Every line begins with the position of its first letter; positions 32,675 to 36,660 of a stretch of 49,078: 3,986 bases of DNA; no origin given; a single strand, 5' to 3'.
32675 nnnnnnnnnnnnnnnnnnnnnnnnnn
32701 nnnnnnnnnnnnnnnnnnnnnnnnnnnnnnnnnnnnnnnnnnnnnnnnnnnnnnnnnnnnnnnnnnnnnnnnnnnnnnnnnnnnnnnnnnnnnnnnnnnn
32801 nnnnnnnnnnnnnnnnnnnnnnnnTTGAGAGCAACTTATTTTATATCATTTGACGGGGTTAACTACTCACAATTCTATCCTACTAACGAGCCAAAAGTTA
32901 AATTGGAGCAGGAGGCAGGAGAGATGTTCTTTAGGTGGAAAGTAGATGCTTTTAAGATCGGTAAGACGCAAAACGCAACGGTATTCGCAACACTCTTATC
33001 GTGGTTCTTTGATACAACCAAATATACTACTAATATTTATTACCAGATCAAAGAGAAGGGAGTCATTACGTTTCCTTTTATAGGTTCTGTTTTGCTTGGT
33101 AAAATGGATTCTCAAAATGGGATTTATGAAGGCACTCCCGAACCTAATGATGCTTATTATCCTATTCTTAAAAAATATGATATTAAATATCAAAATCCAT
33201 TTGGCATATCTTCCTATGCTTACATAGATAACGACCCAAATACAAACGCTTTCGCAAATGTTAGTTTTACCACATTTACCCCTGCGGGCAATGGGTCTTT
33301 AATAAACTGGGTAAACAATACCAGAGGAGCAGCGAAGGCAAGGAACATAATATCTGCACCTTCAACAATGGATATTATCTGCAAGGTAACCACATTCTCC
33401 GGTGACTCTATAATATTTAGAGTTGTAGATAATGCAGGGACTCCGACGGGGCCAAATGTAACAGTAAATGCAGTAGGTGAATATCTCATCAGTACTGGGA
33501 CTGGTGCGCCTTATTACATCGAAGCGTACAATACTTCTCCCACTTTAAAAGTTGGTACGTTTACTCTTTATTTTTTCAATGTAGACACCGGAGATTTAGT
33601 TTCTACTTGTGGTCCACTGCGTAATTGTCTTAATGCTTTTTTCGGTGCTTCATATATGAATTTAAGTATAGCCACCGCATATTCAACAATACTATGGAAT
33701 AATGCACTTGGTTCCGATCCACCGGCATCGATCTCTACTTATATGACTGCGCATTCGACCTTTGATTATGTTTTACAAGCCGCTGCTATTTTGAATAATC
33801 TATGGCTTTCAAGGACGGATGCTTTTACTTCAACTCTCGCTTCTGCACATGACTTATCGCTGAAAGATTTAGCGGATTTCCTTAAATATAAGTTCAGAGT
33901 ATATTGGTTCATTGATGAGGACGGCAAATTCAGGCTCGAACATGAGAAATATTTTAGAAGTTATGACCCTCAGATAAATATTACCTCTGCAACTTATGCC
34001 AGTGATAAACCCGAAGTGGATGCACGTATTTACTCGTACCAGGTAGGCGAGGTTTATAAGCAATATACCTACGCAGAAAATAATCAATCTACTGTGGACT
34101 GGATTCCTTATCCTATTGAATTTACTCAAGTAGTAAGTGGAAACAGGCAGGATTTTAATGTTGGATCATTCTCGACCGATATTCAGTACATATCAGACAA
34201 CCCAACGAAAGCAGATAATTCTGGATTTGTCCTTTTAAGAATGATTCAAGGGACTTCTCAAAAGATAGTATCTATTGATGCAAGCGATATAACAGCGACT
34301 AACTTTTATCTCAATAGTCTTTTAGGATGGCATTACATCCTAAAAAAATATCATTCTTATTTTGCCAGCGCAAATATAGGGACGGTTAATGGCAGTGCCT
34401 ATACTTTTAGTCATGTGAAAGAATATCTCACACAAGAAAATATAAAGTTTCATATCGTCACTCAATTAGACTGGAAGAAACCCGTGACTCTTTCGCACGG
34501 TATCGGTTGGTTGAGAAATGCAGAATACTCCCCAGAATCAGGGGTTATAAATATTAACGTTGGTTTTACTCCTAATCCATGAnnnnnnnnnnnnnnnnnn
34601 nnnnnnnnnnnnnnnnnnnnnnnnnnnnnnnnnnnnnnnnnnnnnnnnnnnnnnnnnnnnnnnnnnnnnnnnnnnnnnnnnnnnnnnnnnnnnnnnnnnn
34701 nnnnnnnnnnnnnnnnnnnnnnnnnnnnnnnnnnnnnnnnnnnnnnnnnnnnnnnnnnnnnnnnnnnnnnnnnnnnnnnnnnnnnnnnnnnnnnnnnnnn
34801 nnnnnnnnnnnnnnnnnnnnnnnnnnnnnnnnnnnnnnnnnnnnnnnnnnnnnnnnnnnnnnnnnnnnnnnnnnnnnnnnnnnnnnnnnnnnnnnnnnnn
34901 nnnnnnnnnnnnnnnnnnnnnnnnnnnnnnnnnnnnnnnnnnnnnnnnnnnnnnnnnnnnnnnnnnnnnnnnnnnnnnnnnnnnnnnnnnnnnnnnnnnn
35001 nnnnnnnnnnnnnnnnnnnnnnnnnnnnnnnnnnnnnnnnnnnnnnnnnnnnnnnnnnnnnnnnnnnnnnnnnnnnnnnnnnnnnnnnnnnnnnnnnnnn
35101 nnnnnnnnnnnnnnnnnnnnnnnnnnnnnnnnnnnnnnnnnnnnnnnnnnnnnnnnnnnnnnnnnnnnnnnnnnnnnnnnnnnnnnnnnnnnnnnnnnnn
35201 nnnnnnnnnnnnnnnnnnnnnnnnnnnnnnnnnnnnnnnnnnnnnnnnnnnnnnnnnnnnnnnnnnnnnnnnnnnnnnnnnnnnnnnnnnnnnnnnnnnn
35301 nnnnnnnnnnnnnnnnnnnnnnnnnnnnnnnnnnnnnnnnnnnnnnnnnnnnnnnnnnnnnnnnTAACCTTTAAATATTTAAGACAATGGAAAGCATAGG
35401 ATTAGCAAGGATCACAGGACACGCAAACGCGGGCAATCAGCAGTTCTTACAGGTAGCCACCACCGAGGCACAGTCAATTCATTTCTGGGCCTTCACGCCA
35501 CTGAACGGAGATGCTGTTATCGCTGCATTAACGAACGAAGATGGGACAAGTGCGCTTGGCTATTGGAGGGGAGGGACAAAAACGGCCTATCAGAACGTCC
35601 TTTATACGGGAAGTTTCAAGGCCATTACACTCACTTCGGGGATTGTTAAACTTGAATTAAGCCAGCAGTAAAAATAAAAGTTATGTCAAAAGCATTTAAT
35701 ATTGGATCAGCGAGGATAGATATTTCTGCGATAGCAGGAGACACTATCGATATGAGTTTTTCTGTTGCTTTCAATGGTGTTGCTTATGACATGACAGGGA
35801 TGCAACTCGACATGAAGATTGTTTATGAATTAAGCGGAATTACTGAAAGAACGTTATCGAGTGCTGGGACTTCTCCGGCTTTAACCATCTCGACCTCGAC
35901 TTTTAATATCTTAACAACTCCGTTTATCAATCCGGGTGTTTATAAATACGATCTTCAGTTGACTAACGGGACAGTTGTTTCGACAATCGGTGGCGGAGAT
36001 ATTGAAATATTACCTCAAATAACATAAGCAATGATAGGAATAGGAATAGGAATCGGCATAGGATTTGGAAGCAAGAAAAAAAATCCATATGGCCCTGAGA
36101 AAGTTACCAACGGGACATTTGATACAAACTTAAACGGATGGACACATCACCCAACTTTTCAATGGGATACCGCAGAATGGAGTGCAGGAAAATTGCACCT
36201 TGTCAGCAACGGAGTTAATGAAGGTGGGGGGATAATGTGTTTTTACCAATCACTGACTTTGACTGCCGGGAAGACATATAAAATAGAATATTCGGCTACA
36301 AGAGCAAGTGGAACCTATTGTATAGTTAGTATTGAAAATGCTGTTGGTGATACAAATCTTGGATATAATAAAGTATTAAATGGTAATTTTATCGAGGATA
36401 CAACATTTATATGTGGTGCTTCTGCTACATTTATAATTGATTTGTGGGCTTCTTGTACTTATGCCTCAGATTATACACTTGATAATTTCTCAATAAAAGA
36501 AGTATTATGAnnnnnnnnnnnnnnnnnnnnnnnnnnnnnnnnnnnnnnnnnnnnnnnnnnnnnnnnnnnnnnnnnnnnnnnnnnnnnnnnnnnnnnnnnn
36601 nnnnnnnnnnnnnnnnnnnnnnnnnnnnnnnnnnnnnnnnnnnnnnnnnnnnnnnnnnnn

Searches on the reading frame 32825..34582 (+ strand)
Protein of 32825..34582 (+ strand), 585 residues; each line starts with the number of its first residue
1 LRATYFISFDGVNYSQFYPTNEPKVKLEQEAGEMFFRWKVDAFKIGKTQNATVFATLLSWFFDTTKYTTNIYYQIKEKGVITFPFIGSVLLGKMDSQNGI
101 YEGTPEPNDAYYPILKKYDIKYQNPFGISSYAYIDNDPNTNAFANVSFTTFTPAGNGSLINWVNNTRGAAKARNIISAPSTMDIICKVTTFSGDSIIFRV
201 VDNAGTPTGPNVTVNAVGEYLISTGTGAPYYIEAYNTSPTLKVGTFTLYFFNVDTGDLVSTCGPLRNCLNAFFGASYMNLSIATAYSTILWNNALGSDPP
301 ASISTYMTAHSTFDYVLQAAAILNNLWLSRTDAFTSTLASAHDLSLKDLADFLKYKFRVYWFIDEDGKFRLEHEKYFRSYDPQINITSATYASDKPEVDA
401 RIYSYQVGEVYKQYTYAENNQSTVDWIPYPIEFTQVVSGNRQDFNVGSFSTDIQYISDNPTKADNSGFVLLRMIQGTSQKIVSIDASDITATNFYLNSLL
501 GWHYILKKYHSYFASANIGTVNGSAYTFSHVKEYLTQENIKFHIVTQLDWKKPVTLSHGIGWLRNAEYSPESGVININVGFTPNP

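Call 27: search_protein_families(library=phrogs, proteins=[window:32825-34582:+], max_evalue=0.00001)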
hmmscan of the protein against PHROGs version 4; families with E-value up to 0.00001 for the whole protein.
window:32825-34582:+ (585 aa): 1 family
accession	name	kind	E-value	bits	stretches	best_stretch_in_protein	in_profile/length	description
phrog_19383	-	unknown function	1.2e-15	57.8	1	341-583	589-843/844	-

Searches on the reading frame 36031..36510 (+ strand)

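Call 31: search_protein_families(library=pfam, proteins=[window:36031-36510:+], max_evalue=0.001)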
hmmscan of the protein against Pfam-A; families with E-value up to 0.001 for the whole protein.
window:36031-36510:+ (159 aa): 1 family
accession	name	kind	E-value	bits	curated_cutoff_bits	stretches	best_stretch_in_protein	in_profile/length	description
PF02018.23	CBM_4_9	-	2.9e-05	24.9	25.9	1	24-121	3-104/136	Carbohydrate binding domain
